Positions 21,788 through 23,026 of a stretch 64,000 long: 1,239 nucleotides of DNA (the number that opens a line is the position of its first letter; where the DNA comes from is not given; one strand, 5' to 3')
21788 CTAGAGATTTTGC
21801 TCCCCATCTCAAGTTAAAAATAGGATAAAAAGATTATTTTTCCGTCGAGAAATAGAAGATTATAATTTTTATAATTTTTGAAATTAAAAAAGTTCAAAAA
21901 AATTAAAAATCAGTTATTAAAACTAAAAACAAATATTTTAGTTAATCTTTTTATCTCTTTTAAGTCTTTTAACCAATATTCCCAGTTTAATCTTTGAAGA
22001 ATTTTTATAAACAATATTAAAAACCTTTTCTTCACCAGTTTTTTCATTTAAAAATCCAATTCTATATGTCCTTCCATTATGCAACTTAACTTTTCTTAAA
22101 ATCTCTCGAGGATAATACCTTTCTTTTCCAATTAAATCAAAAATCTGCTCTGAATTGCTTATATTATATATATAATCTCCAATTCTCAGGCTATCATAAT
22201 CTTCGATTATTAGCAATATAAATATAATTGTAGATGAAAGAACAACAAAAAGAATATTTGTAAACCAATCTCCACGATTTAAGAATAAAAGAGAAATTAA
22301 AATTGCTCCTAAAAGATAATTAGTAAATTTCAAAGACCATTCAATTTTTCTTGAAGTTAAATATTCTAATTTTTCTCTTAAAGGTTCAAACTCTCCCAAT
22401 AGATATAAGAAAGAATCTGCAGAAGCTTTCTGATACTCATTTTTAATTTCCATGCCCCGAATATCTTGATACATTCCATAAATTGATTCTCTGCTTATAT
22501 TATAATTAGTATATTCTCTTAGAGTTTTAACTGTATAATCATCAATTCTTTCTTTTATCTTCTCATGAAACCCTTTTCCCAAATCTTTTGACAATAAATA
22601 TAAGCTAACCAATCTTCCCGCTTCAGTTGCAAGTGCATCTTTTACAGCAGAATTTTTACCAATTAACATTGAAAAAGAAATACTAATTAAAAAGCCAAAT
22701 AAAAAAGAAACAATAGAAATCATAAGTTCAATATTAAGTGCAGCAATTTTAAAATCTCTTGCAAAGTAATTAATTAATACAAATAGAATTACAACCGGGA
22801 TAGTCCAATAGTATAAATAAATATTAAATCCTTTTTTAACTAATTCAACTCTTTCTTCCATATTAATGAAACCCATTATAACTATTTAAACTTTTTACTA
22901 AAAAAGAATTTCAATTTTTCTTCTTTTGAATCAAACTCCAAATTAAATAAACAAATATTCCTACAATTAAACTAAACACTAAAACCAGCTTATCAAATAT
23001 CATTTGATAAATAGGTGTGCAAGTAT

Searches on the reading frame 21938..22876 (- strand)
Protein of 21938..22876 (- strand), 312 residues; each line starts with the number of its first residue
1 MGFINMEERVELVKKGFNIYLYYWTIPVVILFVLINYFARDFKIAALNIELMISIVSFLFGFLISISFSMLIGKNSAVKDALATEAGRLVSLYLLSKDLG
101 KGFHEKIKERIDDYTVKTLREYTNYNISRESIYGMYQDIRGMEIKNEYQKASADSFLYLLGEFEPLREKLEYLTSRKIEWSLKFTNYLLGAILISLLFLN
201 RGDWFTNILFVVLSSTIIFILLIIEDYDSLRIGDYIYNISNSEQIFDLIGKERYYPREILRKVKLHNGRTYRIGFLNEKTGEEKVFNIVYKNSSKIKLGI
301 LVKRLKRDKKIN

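Call 9: search_protein_families(library=pfam, max_evalue=0.001, proteins=[window:21938-22876:-])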
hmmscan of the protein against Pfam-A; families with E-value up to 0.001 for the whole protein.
window:21938-22876:- (312 aa): 1 family
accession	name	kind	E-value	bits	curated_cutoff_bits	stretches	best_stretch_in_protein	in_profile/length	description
PF14023.12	Bestrophin-like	-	9.4e-10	38.9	32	1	49-228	30-218/232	Bestrophin-like domain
